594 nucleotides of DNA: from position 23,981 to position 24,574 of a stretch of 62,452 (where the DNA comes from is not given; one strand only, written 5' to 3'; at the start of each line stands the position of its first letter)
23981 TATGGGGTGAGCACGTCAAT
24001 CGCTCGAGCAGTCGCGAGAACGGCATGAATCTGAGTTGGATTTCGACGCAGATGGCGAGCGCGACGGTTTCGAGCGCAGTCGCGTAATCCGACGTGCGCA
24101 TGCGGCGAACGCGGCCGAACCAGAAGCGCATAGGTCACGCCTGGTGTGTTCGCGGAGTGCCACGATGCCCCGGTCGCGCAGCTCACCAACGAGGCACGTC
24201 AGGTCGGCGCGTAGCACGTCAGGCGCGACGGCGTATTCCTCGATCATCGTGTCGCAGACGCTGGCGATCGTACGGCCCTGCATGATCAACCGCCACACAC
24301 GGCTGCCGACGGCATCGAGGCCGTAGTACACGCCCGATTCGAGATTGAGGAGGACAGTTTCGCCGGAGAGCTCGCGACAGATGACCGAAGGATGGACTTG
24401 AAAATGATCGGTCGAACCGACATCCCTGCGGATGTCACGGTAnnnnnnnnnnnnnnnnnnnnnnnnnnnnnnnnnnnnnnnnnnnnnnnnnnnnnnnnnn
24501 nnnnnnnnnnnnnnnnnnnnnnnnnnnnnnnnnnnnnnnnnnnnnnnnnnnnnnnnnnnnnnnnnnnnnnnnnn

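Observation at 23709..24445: Orphan lasso-type RRE + B2 peptidase pair; RRE has no start codon and is in frame with the upstream ExeA-SPOR ATPase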

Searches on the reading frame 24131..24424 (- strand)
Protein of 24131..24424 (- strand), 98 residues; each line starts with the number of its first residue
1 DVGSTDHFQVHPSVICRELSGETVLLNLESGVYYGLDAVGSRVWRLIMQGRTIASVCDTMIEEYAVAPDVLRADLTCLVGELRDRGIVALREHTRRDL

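Call 9: find_homologous_proteins(query=window:24131-24424:-)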
Query seq(98 aa) (98 aa): 234 proteins with E <= 0.001 among 235 candidates; the best 120 are listed.
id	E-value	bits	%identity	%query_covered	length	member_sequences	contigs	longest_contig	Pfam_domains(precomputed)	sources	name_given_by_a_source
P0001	3.3e-49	183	89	97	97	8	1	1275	PF05402.19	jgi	jgi:hypothetical protein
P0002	1.2e-46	174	87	97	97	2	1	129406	PF05402.19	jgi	jgi:hypothetical protein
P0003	2.3e-44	167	83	97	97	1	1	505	PF05402.19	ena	-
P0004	4.8e-44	166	84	95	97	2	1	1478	PF05402.19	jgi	jgi:hypothetical protein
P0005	5.7e-43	163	84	94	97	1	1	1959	PF05402.19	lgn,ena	-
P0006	1.1e-42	162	82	95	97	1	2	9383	PF05402.19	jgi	jgi:hypothetical protein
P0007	2.3e-42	161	82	95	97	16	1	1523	PF05402.19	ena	-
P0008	7.9e-42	159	81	95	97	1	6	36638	PF05402.19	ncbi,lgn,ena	-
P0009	2.0e-41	158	82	97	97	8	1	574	PF05402.19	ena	-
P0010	2.1e-41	158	82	95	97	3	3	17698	PF05402.19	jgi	jgi:coenzyme PQQ synthesis protein D (PqqD)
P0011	3.2e-41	157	85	93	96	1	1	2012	PF05402.19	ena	-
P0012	4.8e-41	157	81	95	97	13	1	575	PF05402.19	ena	-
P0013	1.2e-40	155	78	97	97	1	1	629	PF05402.19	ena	-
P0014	1.7e-40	155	76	94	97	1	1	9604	PF05402.19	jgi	jgi:hypothetical protein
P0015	1.9e-40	155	77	97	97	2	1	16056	PF05402.19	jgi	jgi:Coenzyme PQQ synthesis protein D (PqqD)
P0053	9.8e-38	146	74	95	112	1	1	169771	PF05402.19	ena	-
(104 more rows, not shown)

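Call 11: find_encoding_contigs(protein=P0002, flank=10000, max_places=3)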
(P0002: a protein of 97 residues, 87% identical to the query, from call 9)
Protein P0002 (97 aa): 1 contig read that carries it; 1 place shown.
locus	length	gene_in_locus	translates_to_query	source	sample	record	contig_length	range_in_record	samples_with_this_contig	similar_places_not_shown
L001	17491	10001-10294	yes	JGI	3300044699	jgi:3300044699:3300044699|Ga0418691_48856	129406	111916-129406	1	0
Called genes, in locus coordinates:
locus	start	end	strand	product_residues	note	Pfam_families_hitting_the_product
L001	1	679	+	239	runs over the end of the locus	PF13579:Glyco_trans_4_4, PF13439:Glyco_transf_4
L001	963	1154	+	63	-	-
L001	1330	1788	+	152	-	PF13579:Glyco_trans_4_4, PF13439:Glyco_transf_4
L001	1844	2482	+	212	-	PF00534:Glycos_transf_1, PF13524:Glyco_trans_1_2 (weak), PF13692:Glyco_trans_1_4, PF02397:Bac_transf (weak)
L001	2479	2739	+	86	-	PF02397:Bac_transf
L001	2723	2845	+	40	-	-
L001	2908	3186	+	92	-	-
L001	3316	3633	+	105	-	-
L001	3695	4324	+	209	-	PF00890:FAD_binding_2 (weak), PF01266:DAO (weak), PF01946:Thi4 (weak), PF03486:HI0933_like (weak), PF07992:Pyr_redox_2, PF13450:NAD_binding_8 (weak), PF13454:NAD_binding_9 (faint), PF13738:Pyr_redox_3 (faint)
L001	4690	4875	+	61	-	-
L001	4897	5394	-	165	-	-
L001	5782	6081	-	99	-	-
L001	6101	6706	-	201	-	PF01656:CbiA (weak), PF13614:AAA_31 (weak)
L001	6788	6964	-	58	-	-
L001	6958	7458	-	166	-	-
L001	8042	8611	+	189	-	PF13191:AAA_16, PF13401:AAA_22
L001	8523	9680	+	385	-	PF13401:AAA_22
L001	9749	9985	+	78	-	PF05036:SPOR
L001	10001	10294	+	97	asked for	PF05402:PqqD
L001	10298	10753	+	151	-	PF13471:Transglut_core3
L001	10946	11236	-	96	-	-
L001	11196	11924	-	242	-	PF06441:EHN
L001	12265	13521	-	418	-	PF13570:Beta-prop_ACSF4, PF25293:Beta-prop_EMC1_N (faint), PF13360:PQQ_2, PF23727:Beta-prop_FAM234A_B (faint), PF01011:PQQ (faint)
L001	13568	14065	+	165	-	PF07859:Abhydrolase_3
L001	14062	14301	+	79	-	PF07859:Abhydrolase_3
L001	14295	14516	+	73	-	PF07859:Abhydrolase_3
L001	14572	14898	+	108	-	PF08100:Dimerisation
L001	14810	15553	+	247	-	PF00891:Methyltransf_2, PF05175:MTS (weak), PF08241:Methyltransf_11 (weak), PF08242:Methyltransf_12, PF13649:Methyltransf_25, PF13847:Methyltransf_31 (weak)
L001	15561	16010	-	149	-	PF00072:Response_reg, PF14493:HTH_40 (faint), PF00196:GerE, PF08281:Sigma70_r4_2 (weak)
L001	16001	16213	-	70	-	PF00072:Response_reg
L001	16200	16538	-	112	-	PF02518:HATPase_c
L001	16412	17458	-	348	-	PF01590:GAF (faint), PF07730:HisKA_3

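Call 12: find_encoding_contigs(protein=P0053, flank=10000, max_places=3)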
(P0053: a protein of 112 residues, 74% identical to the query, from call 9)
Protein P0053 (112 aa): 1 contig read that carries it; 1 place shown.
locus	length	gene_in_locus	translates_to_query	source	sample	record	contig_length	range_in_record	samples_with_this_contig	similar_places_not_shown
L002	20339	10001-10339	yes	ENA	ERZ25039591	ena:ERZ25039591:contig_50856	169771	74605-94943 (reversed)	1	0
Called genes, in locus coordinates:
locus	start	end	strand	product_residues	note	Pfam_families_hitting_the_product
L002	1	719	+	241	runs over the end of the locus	PF13439:Glyco_transf_4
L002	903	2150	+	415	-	-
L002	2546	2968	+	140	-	PF02397:Bac_transf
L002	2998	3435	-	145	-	-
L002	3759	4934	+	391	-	PF00890:FAD_binding_2 (weak), PF01266:DAO, PF01494:FAD_binding_3 (weak), PF01946:Thi4 (weak), PF03486:HI0933_like (weak), PF07992:Pyr_redox_2 (weak), PF12831:FAD_oxidored (weak), PF13450:NAD_binding_8 (weak), +2 more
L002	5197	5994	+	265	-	-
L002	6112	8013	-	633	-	PF09140:MipZ (faint), PF13807:GNVR, PF01656:CbiA (weak), PF10609:ParA (faint), PF13614:AAA_31 (weak)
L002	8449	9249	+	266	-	PF13191:AAA_16 (weak), PF13401:AAA_22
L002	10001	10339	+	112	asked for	PF05402:PqqD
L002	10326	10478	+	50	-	-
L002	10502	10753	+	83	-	PF13471:Transglut_core3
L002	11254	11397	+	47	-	-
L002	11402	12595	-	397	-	PF06441:EHN, PF00561:Abhydrolase_1, PF12697:Abhydrolase_6 (weak)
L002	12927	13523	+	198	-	PF05050:Methyltransf_21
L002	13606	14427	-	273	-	PF01011:PQQ (faint), PF13360:PQQ_2, PF13570:Beta-prop_ACSF4, PF23727:Beta-prop_FAM234A_B (faint)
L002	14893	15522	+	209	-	PF00135:COesterase, PF20434:BD-FAE, PF07859:Abhydrolase_3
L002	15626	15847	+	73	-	PF07859:Abhydrolase_3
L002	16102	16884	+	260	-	-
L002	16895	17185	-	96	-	PF00196:GerE, PF08281:Sigma70_r4_2 (weak)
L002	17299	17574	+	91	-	-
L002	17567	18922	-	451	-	PF01590:GAF (faint), PF07730:HisKA_3, PF02518:HATPase_c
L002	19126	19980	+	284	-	PF25917:BSH_RND, PF25876:HH_MFP_RND (weak)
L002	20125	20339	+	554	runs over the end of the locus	PF00873:ACR_tran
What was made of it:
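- Related long-read contigs L001 and L002 are full of frameshifts (calls 11, 12).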

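Call 17: find_related_loci(query=A2, collection=genome_contigs, flank=10000)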
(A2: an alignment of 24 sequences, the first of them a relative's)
Query A2 (97 aa) in genome_contigs; peptide patterns used: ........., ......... (x = any residue, [..] = any of these).
34 stretches matched a pattern; 15 encode a relative of the query (tblastn E <= 1e-3); 15 distinct loci.
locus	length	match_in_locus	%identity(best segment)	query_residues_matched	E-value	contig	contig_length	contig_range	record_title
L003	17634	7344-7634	80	1-97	4e-48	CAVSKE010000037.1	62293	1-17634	MAG: uncultured Acidobacteriota bacterium isolate MFD02360.bin.2.183 genome assembly, contig: contig_66355, whole genome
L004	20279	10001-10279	81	1-93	9e-46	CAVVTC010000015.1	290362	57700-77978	MAG: uncultured Acidobacteriota bacterium isolate MFD02840.bin.2.88 genome assembly, contig: contig_49698, whole genome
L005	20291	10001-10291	59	1-97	1e-33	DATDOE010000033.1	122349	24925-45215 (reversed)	MAG TPA_asm: Vicinamibacterales bacterium isolate SMAG_U7885 k141_2653040, whole genome shotgun sequence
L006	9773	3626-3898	59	1-93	6e-33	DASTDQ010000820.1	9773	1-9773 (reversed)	MAG TPA_asm: Vicinamibacterales bacterium isolate SMAG_U825 k141_368404, whole genome shotgun sequence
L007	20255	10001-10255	55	6-90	3e-27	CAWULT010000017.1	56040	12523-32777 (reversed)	MAG: uncultured bacterium isolate SRR1514963_concoct_84_1705335390 genome assembly, contig: ERZ11848522.50, whole genome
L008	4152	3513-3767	47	11-97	1e-22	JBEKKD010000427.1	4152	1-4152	MAG: Armatimonadota bacterium isolate SPRUCE 339 SPRUCE_339_427, whole genome shotgun sequence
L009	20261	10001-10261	48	7-92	5e-21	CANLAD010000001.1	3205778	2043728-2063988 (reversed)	uncultured Erythrobacter sp. isolate 3-258-J.fasta genome assembly, contig: NODE_1, whole genome shotgun sequence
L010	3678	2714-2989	40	1-89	3e-20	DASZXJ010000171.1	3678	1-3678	MAG TPA_asm: Tepidisphaeraceae bacterium isolate SMAG_U6180 k141_611676, whole genome shotgun sequence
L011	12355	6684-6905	46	16-89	1e-18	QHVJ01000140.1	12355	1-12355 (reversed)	MAG: Acidobacteria bacterium isolate AA35 14_1009_16_40cm_scaffold_12850_curated, whole genome shotgun sequence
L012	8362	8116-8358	36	9-89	1e-18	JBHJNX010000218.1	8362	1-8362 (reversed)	MAG: Pleurocapsa sp. isolate al_S5C693 S5Ck119_100074, whole genome shotgun sequence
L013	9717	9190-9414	41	19-93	1e-16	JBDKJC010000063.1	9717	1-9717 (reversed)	MAG: Cyanobacteriota bacterium isolate guil_2019_sw_WHONDRS-S19S_0049_A_bin.22 scaffold_0000913, whole genome shotgun se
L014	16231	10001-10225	39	19-93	1e-15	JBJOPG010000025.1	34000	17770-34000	MAG: Cyanobacteriota bacterium isolate watershed3_2019_sw_WHONDRS-S19S_0084_F_bin.1 scaffold_75, whole genome shotgun se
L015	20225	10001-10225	39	19-93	2e-15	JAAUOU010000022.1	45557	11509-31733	MAG: Hyellaceae cyanobacterium CSU_1_1 NODE_153_length_45557_cov_3.06626, whole genome shotgun sequence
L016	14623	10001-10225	37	19-93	8e-15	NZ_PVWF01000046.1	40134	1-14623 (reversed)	Pleurocapsa sp. CCALA 161 NODE_52_length_40134_cov_9.97499_ID_56705, whole genome shotgun sequence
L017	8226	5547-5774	39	8-83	2e-12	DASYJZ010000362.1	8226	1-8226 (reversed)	MAG TPA_asm: Longimicrobium sp. isolate SMAG_U4308 k141_750374, whole genome shotgun sequence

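Call 20: search_protein_families(library=pfam, proteins=[L005:11788-13683:+, L006:5613-7439:+, L011:7113-9251:+, L014:10255-12252:+, L013:4317-6170:+, L008:1416-3242:+, L017:2411-4372:+, L009:10267-11946:-, L007:10759-14997:+, L007:7489-10002:-], max_evalue=0.00001)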
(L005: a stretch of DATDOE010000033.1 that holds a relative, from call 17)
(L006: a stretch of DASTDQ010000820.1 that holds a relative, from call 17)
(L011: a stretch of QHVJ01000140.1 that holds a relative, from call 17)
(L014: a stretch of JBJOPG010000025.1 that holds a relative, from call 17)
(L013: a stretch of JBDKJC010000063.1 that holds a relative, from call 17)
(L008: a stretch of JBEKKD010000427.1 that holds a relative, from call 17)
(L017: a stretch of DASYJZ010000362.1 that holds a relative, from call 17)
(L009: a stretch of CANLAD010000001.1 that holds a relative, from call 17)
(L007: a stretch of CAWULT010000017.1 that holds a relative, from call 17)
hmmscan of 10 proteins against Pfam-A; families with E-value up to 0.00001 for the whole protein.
L005:11788-13683:+ (631 aa): 2 families
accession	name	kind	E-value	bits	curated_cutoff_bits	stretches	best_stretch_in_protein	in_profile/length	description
PF12704.14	MacB_PCD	-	1.9e-24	87.5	27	1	98-315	2-205/207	MacB-like periplasmic core domain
PF02687.27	FtsX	-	1.4e-12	48.2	25.5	1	357-472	3-117/120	FtsX-like permease C-terminal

L006:5613-7439:+ (608 aa): 3 families
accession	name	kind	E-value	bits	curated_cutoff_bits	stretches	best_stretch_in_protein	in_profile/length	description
PF00733.27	Asn_synthase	-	1.5e-31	110.8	21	1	245-595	3-353/354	Asparagine synthase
PF13537.11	GATase_7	-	1.6e-24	86.7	25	1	58-167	11-122/123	Glutamine amidotransferase domain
PF13522.11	GATase_6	-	5.9e-19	68.8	27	1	35-160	4-128/130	Glutamine amidotransferase domain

L011:7113-9251:+ (712 aa): 3 families
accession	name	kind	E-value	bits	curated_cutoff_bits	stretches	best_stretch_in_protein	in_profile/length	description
PF00733.27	Asn_synthase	-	2.8e-52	179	21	1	322-706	2-354/354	Asparagine synthase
PF13537.11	GATase_7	-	8.9e-29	100.4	25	1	135-247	7-122/123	Glutamine amidotransferase domain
PF13522.11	GATase_6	-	1.1e-23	84.2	27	1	113-241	1-129/130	Glutamine amidotransferase domain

L014:10255-12252:+ (665 aa): 3 families
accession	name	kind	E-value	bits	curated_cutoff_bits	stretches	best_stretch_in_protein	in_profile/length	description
PF00733.27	Asn_synthase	-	1.5e-41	143.7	21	1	244-665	3-354/354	Asparagine synthase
PF13537.11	GATase_7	-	1.6e-31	109.3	25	1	59-167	12-122/123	Glutamine amidotransferase domain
PF13522.11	GATase_6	-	1.1e-23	84.2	27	1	33-162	2-130/130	Glutamine amidotransferase domain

L013:4317-6170:+ (617 aa): 3 families
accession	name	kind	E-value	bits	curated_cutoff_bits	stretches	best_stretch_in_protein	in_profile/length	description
PF00733.27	Asn_synthase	-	2.6e-27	96.9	21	1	235-543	5-297/354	Asparagine synthase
PF13537.11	GATase_7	-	3.5e-12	46.9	25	1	59-155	15-122/123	Glutamine amidotransferase domain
PF13522.11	GATase_6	-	2.7e-11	44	27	1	29-149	2-129/130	Glutamine amidotransferase domain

L008:1416-3242:+ (608 aa): 3 families
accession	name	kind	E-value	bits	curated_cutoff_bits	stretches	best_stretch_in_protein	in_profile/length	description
PF00005.33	ABC_tran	-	2.1e-26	93.6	25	1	374-527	1-136/137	ABC transporter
PF00664.28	ABC_membrane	-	7e-13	49.3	28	1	151-300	117-264/274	ABC transporter transmembrane region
PF13304.12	AAA_21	-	5.1e-10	40.3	27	0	387-410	2-25/304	AAA domain, putative AbiEii toxin, Type IV TA system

L017:2411-4372:+ (653 aa): 0 families

L009:10267-11946:- (559 aa): 3 families
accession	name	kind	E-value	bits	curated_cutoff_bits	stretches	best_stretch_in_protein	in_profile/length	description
PF00664.28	ABC_membrane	-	2.5e-36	126.2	28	1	18-288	2-273/274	ABC transporter transmembrane region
PF00005.33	ABC_tran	-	1.5e-34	120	25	1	350-499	1-137/137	ABC transporter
PF02463.25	SMC_N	-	1e-06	28.8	40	0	391-541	111-211/220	RecF/RecN/SMC N terminal domain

L007:10759-14997:+ (1412 aa): 0 families

L007:7489-10002:- (837 aa): 0 families
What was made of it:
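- Tried and rejected: Pfam on the two neighbours in L007 and on the 653-aa ORF in L017: no families (call 20).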

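Call 24: find_related_loci(query=A2, collection=metagenome_contigs, flank=10000)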
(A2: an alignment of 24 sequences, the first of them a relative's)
Query A2 (97 aa) in metagenome_contigs; peptide patterns used: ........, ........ (x = any residue, [..] = any of these).
390 stretches matched a pattern; 320 encode a relative of the query (tblastn E <= 1e-3); the best 80 are kept; 80 distinct loci.
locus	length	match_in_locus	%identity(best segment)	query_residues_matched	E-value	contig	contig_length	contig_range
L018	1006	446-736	95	1-97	6e-62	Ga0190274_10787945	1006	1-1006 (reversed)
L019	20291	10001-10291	88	1-97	1e-54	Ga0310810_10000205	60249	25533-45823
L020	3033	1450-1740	88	1-97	9e-55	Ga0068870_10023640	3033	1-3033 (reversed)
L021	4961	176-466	87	1-97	6e-54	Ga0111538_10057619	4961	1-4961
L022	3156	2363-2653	85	1-97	3e-52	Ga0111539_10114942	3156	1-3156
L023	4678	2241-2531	87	1-97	3e-52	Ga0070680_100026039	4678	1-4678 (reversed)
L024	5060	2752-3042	87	1-97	3e-52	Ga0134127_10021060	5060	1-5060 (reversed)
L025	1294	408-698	84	1-97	5e-54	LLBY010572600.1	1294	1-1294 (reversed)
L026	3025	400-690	84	1-97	6e-52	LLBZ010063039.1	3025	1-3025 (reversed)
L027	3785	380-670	87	1-97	1e-51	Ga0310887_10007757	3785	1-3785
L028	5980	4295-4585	86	1-97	3e-51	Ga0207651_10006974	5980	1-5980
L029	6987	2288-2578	80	1-97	1e-50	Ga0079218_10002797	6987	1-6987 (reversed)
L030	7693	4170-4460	86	1-97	8e-50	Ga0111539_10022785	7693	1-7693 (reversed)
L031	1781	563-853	81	1-97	2e-50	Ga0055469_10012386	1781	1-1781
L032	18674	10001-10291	78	1-97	1e-48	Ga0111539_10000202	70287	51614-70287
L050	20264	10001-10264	60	2-89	3e-33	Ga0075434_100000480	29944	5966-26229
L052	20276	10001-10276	60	1-92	1e-32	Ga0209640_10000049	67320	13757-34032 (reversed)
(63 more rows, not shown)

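Call 37: find_homologous_proteins(query=L050:14405-16213:+, max_evalue=1e-30)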
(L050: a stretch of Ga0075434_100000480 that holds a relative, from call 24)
Query L050:14405-16213:+ (603 aa): 810 proteins with E <= 1e-30 among 8000 candidates; the best 120 are listed.
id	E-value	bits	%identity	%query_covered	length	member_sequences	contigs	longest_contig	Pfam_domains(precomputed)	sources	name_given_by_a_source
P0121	0.0e+0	1361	100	100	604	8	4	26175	PF00733.28,PF13522.12,PF13537.12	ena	-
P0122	0.0e+0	1099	82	100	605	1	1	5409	PF00733.28,PF13522.12,PF13537.12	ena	-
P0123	2.4e-294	996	74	100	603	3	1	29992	PF00733.28,PF13522.12,PF13537.12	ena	-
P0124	2.8e-277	939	76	93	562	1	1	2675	PF00733.28,PF13522.12,PF13537.12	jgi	jgi:asparagine synthase (glutamine-hydrolysing)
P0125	3.0e-266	903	68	99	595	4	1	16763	PF00733.28,PF13522.12,PF13537.12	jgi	jgi:asparagine synthase (glutamine-hydrolysing)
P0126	3.9e-266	902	68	99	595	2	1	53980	PF00733.28,PF13522.12,PF13537.12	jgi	jgi:asparagine synthase (glutamine-hydrolysing)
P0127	4.4e-266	902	68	99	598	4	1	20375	PF00733.28,PF13522.12,PF13537.12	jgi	-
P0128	4.8e-265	899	67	99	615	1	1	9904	PF00733.28,PF13522.12,PF13537.12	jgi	jgi:asparagine synthase (glutamine-hydrolysing)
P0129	1.1e-263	894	67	99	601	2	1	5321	PF00733.28,PF13522.12,PF13537.12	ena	-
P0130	5.4e-262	889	67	100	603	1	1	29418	PF12481.14,PF00733.28,PF13522.12,PF13537.12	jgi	jgi:asparagine synthase (glutamine-hydrolysing)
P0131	2.2e-261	887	67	100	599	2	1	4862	PF00733.28,PF13522.12,PF13537.12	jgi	-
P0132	4.4e-254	863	65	100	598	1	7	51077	PF00733.28,PF13522.12,PF13537.12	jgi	jgi:asparagine synthase (glutamine-hydrolysing)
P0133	5.8e-234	796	61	100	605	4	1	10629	PF00733.28,PF13522.12,PF13537.12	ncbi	-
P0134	1.7e-231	788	61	100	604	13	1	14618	PF00733.28,PF13522.12,PF13537.12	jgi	jgi:asparagine synthase (glutamine-hydrolysing)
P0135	6.5e-230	783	61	99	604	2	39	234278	PF00733.28,PF13522.12,PF13537.12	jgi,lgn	jgi:asparagine synthase (glutamine-hydrolysing)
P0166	8.9e-191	654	53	100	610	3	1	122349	PF00733.28,PF13522.12,PF13537.12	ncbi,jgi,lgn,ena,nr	ncbi:MAG TPA: asparagine synthase-related protein [Vicinamibacterales bacterium]|nr:asparagine synth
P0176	2.5e-174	599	49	100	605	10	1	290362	PF00733.28,PF13522.12,PF13537.12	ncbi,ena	-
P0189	3.1e-168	579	49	100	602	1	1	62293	PF00733.28,PF13522.12,PF13537.12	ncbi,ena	-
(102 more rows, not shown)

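Call 38: find_encoding_contigs(protein=P0189, flank=10000, max_places=2)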
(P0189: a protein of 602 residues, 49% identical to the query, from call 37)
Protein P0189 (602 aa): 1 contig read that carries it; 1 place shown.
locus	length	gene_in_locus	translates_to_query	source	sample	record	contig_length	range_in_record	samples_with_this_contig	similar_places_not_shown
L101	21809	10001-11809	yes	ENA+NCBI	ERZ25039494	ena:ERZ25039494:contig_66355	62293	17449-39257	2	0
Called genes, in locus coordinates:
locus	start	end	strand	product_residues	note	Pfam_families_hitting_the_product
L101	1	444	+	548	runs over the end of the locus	PF00873:ACR_tran, PF03176:MMPL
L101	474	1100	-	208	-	-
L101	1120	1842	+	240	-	PF00873:ACR_tran, PF03176:MMPL (weak)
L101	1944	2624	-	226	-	-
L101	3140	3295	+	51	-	PF02321:OEP (weak)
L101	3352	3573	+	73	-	-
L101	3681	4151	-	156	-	PF06224:AlkZ-like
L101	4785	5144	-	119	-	PF19135:DUF5818 (weak)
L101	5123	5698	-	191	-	-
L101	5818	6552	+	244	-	-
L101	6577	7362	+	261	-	PF06283:ThuA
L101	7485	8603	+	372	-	PF12543:DUF3738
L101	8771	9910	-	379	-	PF06325:PrmA, PF22528:PRMT_C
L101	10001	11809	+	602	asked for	PF13522:GATase_6, PF13537:GATase_7, PF00733:Asn_synthase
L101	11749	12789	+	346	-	PF27840:ScmC (faint)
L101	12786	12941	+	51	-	-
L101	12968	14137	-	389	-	-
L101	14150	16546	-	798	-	PF02190:LON_substr_bdg, PF07724:AAA_2 (faint), PF00004:AAA, PF07728:AAA_5, PF22667:Lon_lid, PF05362:Lon_C, PF13541:ChlI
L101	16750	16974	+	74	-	-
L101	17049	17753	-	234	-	-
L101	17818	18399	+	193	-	PF00109:ketoacyl-synt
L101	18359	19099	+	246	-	PF00109:ketoacyl-synt, PF02801:Ketoacyl-synt_C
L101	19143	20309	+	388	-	PF00890:FAD_binding_2 (weak), PF01134:GIDA (weak), PF01266:DAO (weak), PF01494:FAD_binding_3, PF03486:HI0933_like (faint), PF07992:Pyr_redox_2 (weak), PF12831:FAD_oxidored, PF13450:NAD_binding_8 (faint)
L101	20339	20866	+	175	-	PF04191:PEMT, PF04140:ICMT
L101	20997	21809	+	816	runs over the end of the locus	PF13432:TPR_16 (faint), PF14559:TPR_19 (faint), PF07719:TPR_2 (faint), PF13428:TPR_14 (faint), PF23914:TPR_CcmH_CycH (faint), PF25062:ARM_TT21_N (faint), PF00515:TPR_1 (faint), PF13485:Peptidase_MA_2, +3 more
